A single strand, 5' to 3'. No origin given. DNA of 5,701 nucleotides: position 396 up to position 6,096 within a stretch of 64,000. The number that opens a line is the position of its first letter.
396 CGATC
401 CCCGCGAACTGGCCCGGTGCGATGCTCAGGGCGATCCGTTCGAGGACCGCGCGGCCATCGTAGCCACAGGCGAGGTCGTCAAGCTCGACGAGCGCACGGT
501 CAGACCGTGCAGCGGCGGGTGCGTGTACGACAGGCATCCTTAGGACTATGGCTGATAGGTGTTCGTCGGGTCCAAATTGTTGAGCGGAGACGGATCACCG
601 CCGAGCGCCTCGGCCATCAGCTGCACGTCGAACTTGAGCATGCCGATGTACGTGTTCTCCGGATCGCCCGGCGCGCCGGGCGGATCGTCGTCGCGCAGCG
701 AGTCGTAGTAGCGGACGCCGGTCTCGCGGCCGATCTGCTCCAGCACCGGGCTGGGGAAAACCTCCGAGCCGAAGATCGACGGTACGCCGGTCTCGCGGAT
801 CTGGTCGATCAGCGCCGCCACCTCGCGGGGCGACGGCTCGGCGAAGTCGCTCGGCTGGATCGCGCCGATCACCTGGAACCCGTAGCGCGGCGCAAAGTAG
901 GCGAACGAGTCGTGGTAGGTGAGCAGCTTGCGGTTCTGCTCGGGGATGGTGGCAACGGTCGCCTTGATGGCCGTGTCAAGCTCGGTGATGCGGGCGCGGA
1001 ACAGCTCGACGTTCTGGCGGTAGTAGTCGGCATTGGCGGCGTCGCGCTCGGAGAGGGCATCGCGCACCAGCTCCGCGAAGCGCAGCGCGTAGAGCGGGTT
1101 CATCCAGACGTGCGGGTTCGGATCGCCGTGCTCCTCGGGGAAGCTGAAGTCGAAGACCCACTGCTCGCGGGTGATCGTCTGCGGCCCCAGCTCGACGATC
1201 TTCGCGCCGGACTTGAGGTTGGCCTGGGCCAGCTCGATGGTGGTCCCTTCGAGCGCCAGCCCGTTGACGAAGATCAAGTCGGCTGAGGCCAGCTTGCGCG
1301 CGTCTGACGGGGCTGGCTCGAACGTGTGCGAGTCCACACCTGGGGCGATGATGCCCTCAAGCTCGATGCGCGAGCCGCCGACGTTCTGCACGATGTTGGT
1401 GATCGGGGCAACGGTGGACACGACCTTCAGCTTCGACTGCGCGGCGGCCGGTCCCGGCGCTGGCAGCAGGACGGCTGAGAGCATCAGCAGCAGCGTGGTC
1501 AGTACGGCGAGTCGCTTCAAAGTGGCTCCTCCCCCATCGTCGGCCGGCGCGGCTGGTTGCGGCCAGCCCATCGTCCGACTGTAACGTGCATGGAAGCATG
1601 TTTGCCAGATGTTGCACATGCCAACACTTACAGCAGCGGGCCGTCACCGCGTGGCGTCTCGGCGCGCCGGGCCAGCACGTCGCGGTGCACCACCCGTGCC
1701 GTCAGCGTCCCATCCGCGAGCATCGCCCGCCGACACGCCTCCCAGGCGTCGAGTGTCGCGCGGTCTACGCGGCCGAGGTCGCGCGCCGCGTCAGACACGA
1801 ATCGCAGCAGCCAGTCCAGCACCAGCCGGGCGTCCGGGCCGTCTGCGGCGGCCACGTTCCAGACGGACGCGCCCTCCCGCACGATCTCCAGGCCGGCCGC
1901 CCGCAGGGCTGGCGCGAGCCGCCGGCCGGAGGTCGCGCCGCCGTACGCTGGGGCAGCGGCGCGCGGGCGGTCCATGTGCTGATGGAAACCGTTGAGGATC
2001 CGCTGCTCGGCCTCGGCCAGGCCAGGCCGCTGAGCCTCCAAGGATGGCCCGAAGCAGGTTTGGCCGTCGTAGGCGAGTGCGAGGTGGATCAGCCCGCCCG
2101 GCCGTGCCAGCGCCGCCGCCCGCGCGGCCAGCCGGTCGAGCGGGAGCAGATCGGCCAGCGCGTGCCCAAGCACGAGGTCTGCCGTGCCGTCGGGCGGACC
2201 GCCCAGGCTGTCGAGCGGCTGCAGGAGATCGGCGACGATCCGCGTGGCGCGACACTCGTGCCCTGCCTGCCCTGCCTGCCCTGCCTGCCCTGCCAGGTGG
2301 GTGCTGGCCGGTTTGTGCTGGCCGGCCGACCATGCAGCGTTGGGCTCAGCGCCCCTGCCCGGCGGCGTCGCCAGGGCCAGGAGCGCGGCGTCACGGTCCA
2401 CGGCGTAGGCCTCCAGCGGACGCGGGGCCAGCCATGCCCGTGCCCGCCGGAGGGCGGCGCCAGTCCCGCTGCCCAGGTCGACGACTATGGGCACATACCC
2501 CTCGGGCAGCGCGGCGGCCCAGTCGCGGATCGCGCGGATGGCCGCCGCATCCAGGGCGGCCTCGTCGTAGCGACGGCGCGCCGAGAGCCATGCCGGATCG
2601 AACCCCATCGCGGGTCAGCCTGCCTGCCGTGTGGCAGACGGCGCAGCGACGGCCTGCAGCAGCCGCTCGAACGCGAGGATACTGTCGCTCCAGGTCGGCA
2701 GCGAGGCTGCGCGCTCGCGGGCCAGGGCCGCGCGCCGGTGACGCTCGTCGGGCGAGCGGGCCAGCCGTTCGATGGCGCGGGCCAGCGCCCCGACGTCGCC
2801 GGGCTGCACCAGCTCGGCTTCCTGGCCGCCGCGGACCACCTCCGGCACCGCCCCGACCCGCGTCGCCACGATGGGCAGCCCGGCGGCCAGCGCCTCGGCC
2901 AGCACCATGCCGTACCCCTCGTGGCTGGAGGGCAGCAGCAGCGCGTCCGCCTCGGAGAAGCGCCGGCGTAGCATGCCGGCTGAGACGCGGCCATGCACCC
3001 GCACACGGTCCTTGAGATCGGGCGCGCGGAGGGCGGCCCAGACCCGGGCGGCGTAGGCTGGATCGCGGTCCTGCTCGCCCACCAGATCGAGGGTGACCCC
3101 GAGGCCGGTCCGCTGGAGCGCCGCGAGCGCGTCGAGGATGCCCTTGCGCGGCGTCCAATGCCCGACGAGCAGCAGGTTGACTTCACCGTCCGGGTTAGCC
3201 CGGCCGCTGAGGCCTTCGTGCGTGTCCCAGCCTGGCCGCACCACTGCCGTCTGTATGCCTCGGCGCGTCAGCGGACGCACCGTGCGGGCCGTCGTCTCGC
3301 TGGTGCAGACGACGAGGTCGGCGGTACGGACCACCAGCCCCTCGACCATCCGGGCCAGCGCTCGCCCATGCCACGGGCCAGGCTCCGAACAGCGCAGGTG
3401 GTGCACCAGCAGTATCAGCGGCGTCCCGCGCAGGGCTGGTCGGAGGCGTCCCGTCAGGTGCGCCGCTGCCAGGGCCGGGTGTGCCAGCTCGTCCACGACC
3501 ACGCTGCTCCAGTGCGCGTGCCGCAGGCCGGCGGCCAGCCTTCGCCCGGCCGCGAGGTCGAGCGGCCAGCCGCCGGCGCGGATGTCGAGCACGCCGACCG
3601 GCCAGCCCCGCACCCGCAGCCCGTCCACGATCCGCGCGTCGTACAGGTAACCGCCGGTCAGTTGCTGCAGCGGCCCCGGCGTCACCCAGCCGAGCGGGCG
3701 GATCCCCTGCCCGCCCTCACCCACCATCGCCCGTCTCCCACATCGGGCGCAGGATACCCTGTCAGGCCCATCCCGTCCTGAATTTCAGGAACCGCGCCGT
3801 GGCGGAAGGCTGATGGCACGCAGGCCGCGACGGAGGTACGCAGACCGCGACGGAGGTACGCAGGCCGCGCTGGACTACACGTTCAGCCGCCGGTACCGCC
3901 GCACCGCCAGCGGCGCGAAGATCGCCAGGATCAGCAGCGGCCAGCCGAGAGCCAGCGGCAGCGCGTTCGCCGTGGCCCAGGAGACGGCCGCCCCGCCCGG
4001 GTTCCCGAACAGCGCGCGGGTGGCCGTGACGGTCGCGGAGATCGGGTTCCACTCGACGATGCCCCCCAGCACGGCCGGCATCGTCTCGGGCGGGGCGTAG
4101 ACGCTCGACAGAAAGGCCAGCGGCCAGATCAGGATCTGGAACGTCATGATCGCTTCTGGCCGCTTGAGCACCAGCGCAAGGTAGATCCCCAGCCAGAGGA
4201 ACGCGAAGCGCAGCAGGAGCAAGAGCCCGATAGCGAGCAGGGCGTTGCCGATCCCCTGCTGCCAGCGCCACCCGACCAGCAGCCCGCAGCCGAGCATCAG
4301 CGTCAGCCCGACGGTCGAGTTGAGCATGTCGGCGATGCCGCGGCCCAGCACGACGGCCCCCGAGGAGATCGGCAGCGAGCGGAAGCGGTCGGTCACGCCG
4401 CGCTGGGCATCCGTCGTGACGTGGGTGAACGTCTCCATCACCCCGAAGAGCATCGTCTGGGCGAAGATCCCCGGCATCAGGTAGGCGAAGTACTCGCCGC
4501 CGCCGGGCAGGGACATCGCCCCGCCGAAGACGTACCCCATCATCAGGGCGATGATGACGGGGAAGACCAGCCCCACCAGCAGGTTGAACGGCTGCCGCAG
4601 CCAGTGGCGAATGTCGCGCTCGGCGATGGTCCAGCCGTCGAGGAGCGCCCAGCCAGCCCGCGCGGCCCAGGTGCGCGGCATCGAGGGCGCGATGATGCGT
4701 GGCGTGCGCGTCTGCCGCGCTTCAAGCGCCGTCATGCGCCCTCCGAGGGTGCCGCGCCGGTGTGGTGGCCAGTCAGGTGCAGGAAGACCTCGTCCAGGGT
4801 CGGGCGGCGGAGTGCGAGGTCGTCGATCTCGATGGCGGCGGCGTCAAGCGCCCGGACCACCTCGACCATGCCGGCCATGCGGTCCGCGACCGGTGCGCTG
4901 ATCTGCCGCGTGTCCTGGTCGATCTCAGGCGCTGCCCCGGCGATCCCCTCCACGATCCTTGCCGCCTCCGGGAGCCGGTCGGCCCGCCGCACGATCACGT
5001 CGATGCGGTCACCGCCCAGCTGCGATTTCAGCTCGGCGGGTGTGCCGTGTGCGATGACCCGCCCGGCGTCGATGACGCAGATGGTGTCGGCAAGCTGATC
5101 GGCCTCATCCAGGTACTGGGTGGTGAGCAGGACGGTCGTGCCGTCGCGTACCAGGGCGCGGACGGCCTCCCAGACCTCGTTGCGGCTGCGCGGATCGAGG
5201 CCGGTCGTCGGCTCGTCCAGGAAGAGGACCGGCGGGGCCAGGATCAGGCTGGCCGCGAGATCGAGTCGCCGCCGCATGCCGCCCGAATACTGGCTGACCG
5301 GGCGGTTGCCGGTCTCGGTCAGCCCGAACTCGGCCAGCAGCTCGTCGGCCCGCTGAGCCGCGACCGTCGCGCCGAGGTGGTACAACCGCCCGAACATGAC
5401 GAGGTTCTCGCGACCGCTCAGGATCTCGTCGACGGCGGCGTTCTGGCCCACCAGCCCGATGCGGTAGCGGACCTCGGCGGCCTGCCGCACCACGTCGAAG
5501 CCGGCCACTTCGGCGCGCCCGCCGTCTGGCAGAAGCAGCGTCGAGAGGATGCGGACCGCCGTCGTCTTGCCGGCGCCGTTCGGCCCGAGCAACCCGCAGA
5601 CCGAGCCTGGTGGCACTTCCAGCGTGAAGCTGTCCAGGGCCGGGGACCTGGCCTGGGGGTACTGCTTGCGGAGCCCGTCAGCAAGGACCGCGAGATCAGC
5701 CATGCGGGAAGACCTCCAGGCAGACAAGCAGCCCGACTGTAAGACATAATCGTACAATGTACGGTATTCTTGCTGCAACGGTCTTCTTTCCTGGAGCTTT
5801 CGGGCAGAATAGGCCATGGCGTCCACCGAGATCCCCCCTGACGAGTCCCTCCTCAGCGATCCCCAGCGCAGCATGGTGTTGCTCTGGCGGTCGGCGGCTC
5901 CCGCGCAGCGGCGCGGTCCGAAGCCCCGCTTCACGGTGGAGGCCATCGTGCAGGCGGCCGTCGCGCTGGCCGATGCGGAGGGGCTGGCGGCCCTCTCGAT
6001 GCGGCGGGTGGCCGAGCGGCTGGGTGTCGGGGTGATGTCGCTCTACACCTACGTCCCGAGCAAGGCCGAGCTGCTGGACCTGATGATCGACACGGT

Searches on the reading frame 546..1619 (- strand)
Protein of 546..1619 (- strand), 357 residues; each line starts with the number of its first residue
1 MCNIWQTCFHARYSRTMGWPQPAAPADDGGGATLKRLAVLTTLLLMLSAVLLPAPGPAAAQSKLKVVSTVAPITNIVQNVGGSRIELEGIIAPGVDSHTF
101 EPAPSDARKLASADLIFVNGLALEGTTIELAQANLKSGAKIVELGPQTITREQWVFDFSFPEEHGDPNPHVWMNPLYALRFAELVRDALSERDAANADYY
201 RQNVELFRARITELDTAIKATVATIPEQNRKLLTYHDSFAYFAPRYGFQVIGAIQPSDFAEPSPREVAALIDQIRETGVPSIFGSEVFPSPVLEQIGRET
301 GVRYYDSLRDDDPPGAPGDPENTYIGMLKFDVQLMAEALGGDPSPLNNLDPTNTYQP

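Call 50: search_protein_families(library=pfam, proteins=[window:546-1619:-], max_evalue=0.0001)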
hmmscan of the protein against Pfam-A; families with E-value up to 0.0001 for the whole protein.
window:546-1619:- (357 aa): 1 family
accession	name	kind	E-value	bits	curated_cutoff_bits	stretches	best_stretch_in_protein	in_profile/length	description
PF01297.22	ZnuA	-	1.9e-70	237.8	29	1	66-338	1-263/263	Zinc-uptake complex component A periplasmic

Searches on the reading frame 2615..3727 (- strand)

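Call 50: search_protein_families(library=pfam, proteins=[window:2615-3727:-], max_evalue=0.0001)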
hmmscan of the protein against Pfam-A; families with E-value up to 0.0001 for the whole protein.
window:2615-3727:- (370 aa): 6 families
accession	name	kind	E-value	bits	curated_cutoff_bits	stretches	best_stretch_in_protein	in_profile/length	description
PF13692.12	Glyco_trans_1_4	-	4.2e-26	92.3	27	1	184-323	3-140/142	Glycosyl transferases group 1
PF00534.26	Glycos_transf_1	-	1.3e-25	90.4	26.4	1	179-338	12-171/172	Glycosyl transferases group 1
PF20706.3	GT4-conflict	-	4.1e-13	49.5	26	1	129-349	140-381/385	Family 4 Glycosyltransferase in conflict systems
PF13579.12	Glyco_trans_4_4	-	2.7e-09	38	29.7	1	34-166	37-158/158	Glycosyl transferase 4-like domain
PF13524.12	Glyco_trans_1_2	-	3.9e-08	33.8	25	1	201-347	6-136/144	Glycosyl transferase-like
PF13439.12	Glyco_transf_4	-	4.2e-07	30.6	28.5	1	53-170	53-169/170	Glycosyltransferase Family 4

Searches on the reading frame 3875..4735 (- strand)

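Call 50: search_protein_families(library=pfam, proteins=[window:3875-4735:-], max_evalue=0.0001)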
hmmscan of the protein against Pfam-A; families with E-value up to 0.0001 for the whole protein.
window:3875-4735:- (286 aa): 2 families
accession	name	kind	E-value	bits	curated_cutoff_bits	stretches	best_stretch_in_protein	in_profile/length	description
PF01061.29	ABC2_membrane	-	5.1e-24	85.4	26.9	1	35-242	4-209/211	ABC-2 type transporter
PF12698.13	ABC2_membrane_3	-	7.4e-09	35.6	31.6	1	82-276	160-340/347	ABC-2 family transporter protein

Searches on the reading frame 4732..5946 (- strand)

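Call 50: search_protein_families(library=pfam, proteins=[window:4732-5946:-], max_evalue=0.0001)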
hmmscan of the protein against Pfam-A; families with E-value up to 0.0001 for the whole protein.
window:4732-5946:- (404 aa): 3 families
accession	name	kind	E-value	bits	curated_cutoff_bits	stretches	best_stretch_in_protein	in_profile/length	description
PF00005.33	ABC_tran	-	4.5e-28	99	25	1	105-248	2-137/137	ABC transporter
PF13304.12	AAA_21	-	1.4e-14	55.3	27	1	206-277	224-298/304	AAA domain, putative AbiEii toxin, Type IV TA system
PF13732.12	DrrA1-3_C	-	3.4e-07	31.3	27.4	1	301-391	1-80/81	ATP-binding protein DrrA1-3-like, C-terminal domain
